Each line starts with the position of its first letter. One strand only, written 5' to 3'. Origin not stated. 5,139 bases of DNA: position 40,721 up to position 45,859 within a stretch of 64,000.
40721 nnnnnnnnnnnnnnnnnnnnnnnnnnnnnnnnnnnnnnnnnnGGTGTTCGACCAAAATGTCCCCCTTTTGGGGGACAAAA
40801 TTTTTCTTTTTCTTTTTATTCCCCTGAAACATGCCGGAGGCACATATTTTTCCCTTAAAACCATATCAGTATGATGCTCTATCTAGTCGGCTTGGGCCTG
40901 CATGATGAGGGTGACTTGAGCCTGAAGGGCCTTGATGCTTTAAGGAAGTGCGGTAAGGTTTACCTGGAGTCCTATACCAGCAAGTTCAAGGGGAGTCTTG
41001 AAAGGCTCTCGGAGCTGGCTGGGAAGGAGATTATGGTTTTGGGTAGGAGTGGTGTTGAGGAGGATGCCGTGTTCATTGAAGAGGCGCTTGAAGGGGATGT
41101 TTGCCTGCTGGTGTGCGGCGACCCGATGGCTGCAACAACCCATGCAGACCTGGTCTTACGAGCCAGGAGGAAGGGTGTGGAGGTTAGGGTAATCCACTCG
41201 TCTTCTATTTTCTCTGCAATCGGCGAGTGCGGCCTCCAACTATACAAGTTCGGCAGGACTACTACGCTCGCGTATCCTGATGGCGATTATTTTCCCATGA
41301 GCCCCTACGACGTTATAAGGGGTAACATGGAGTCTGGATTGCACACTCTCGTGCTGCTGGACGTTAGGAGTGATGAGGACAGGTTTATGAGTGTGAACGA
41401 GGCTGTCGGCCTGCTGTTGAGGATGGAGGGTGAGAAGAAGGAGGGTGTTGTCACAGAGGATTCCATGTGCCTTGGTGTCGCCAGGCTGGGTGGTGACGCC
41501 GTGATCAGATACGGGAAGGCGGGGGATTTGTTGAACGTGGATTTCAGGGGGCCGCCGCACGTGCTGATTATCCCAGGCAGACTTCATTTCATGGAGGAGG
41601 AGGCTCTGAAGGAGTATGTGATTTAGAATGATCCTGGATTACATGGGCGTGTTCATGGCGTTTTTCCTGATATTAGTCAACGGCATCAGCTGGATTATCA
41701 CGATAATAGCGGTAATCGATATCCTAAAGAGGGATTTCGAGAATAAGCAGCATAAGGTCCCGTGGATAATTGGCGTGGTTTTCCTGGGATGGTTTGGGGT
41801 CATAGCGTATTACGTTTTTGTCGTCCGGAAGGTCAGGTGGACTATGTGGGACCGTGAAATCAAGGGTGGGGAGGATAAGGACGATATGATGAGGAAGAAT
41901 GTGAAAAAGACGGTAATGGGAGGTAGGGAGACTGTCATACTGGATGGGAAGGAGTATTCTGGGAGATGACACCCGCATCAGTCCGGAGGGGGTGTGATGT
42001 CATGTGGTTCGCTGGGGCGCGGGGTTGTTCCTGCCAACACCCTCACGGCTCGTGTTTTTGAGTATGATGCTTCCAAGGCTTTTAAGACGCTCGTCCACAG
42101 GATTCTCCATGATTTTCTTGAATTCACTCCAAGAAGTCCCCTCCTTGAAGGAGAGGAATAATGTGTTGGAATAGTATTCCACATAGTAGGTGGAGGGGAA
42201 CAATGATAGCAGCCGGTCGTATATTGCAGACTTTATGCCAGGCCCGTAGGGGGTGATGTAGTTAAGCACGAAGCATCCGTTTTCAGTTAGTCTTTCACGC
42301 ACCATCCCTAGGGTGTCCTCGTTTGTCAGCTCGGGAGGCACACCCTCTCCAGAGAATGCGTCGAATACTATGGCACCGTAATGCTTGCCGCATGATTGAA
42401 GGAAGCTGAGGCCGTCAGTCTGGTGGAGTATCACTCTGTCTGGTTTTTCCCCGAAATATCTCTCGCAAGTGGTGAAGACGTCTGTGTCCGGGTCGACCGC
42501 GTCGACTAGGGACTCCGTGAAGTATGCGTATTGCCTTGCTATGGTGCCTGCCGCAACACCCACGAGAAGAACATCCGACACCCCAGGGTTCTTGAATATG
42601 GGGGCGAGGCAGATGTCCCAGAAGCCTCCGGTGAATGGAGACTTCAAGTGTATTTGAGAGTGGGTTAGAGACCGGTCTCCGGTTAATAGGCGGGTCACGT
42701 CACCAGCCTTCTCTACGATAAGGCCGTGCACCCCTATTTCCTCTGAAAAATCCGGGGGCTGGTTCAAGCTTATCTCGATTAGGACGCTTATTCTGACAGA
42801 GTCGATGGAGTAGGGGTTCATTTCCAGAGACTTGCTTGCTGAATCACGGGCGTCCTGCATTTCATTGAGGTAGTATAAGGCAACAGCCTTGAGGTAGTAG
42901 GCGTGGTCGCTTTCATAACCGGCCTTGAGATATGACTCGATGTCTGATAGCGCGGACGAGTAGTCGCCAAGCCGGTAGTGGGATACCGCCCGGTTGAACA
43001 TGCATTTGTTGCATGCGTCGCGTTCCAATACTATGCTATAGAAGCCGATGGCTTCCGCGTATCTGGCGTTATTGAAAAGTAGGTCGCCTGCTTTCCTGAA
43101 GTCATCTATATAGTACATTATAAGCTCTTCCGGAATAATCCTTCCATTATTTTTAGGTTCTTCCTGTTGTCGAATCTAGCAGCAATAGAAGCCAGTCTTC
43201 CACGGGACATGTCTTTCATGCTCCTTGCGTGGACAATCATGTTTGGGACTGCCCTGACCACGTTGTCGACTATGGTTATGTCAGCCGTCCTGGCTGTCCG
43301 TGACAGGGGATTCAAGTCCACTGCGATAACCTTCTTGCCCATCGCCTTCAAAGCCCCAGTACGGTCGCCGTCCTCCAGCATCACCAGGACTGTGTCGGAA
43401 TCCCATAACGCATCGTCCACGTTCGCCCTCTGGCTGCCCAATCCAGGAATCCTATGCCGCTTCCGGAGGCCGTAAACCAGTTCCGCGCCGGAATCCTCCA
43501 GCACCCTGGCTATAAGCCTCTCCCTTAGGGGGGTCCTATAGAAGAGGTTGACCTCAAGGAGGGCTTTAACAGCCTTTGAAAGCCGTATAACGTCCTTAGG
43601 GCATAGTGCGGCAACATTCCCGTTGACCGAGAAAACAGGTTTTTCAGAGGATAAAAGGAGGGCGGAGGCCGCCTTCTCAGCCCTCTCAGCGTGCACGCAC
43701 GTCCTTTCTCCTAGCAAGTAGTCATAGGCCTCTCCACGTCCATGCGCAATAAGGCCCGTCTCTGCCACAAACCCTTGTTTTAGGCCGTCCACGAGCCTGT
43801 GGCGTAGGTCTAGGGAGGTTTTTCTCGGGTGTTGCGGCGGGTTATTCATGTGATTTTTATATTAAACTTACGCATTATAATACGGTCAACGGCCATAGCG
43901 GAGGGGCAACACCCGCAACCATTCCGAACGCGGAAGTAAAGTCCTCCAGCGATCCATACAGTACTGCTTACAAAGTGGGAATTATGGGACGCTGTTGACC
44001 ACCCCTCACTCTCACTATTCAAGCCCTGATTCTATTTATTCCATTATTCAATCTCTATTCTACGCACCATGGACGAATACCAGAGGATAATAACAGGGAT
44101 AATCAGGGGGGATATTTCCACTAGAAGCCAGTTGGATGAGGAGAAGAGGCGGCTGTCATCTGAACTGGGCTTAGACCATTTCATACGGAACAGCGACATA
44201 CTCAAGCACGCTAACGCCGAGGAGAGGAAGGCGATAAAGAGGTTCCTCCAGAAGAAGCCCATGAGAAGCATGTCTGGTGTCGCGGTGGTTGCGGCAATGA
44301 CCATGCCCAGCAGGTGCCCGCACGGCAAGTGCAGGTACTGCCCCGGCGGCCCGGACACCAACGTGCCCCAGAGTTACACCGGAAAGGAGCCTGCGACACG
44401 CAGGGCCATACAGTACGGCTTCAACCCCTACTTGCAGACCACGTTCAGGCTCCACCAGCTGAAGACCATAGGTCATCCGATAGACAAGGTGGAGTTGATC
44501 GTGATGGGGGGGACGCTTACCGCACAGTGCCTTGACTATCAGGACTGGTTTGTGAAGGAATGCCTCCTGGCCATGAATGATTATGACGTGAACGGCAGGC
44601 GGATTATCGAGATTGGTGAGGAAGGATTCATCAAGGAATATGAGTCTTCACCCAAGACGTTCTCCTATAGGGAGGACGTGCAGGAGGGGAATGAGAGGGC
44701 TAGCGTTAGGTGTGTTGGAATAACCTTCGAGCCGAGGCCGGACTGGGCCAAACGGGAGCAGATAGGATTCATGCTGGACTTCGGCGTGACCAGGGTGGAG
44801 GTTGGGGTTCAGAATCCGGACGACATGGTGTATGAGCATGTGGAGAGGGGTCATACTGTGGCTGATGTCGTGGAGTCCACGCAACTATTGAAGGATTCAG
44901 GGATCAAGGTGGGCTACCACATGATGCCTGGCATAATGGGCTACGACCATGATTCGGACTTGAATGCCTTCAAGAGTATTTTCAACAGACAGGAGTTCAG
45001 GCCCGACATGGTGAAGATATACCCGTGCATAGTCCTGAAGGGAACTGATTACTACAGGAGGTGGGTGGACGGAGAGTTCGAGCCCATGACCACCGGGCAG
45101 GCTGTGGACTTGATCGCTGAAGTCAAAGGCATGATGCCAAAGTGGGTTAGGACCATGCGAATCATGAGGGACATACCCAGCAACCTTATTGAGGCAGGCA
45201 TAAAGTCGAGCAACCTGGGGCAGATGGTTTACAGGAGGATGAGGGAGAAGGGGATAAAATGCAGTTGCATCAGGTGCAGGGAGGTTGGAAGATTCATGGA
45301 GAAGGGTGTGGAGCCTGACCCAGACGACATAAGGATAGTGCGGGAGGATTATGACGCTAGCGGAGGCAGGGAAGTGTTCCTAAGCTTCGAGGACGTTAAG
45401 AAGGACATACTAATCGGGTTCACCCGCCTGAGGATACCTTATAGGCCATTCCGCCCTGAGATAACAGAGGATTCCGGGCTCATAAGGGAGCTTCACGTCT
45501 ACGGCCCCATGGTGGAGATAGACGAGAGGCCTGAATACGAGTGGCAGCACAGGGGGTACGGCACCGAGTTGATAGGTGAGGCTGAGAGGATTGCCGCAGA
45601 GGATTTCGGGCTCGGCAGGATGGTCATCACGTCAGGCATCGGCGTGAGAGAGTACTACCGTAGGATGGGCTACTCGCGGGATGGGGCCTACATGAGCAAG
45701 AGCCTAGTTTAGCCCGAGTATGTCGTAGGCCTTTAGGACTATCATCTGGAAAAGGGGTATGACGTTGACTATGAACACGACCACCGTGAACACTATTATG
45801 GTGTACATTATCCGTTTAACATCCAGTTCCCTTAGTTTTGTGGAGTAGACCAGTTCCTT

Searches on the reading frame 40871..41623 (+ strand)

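Call 17: search_protein_families(library=pfam, proteins=[window:40871-41623:+], max_evalue=0.001)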
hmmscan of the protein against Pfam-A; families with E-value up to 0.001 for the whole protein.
window:40871-41623:+ (251 aa): 1 family
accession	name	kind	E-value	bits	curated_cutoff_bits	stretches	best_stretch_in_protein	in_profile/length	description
PF00590.25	TP_methylase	-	1.1e-17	65.1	27.8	1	2-189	1-187/212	Tetrapyrrole (Corrin/Porphyrin) Methylases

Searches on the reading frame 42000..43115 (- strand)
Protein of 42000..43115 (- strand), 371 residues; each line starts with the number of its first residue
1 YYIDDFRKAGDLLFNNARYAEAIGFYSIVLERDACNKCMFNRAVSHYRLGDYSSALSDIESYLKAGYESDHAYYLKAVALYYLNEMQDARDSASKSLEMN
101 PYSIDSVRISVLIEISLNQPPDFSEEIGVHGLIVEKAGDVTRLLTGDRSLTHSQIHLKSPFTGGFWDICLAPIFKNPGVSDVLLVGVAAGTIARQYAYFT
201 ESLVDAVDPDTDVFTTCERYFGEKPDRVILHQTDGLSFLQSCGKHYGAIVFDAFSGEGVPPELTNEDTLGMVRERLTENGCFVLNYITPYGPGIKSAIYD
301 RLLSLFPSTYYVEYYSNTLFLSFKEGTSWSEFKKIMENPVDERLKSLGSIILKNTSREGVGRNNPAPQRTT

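Call 17: search_protein_families(library=pfam, proteins=[window:42000-43115:-], max_evalue=0.001)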
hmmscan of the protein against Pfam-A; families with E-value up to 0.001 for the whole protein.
window:42000-43115:- (371 aa): 8 families
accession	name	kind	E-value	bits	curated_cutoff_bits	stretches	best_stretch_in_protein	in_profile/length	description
PF13432.12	TPR_16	-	5e-09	36.9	32.7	1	41-103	2-64/65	Tetratricopeptide repeat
PF07719.23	TPR_2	-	9.8e-09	35.1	27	0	72-101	3-32/34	Tetratricopeptide repeat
PF00515.34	TPR_1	-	3.6e-08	33.3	27.8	0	72-101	3-32/34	Tetratricopeptide repeat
PF12895.13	ANAPC3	-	4.5e-06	27.3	27.2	1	15-92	1-78/82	Anaphase-promoting complex, cyclosome, subunit 3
PF01564.23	Spermine_synth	-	8e-06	26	22.9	1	171-284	11-130/186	Spermine/spermidine synthase domain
PF14853.12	Fis1_TPR_C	-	0.00031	21.3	25.3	0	38-63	3-28/53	Fis1 C-terminal tetratricopeptide repeat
PF13174.12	TPR_6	-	0.00032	21.6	26.3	0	38-64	2-28/33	Tetratricopeptide repeat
PF13371.12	TPR_9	-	0.00064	20.1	35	0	40-72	33-65/73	Tetratricopeptide repeat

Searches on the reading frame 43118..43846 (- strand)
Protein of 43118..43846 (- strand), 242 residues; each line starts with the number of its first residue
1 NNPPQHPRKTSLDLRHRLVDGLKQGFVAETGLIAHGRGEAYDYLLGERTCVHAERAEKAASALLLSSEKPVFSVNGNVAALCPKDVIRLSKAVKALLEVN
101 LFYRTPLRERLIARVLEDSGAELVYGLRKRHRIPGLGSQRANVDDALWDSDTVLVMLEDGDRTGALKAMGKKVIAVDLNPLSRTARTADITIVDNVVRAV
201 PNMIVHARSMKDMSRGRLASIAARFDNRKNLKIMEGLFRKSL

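Call 17: search_protein_families(library=pfam, proteins=[window:43118-43846:-], max_evalue=0.001)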
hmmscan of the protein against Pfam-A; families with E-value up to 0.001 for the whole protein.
window:43118-43846:- (242 aa): 1 family
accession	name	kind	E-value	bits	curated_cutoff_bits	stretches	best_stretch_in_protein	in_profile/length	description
PF02006.22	PPS_PS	-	1.8e-65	220.2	26.4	1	64-232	1-170/176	Phosphopantothenate/pantothenate synthetase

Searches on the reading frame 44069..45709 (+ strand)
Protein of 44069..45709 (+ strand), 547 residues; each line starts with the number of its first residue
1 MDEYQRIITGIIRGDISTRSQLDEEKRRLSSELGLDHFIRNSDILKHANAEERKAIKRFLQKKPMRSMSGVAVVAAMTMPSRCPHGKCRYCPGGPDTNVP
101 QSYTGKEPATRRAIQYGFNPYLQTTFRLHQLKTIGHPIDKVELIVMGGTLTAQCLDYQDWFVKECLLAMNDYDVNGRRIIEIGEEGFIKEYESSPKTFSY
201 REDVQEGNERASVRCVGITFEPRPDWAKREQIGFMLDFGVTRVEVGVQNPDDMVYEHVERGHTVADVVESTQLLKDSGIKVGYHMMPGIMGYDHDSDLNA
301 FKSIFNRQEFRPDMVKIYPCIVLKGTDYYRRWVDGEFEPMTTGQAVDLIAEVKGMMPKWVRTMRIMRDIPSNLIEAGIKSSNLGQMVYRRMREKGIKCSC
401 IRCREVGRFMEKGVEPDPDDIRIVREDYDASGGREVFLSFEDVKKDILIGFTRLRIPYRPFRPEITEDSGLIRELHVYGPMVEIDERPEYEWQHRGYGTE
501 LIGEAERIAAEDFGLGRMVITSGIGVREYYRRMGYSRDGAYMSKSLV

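Call 17: search_protein_families(library=pfam, proteins=[window:44069-45709:+], max_evalue=0.001)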
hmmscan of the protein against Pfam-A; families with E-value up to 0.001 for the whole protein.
window:44069-45709:+ (547 aa): 4 families
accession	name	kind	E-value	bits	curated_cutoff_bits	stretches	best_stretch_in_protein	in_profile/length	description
PF16199.10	Radical_SAM_C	-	3.6e-21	75.5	31.9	1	312-392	1-84/85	Radical_SAM C-terminal domain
PF23613.1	ELP3_N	-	3.2e-12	46.7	27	1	5-67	6-69/70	ELP3 N-terminal domain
PF04055.27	Radical_SAM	-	4e-12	47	29.5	1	81-293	5-155/166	Radical SAM superfamily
PF00583.31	Acetyltransf_1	-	8.2e-05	23.3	20.7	1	425-535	24-116/116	Acetyltransferase (GNAT) family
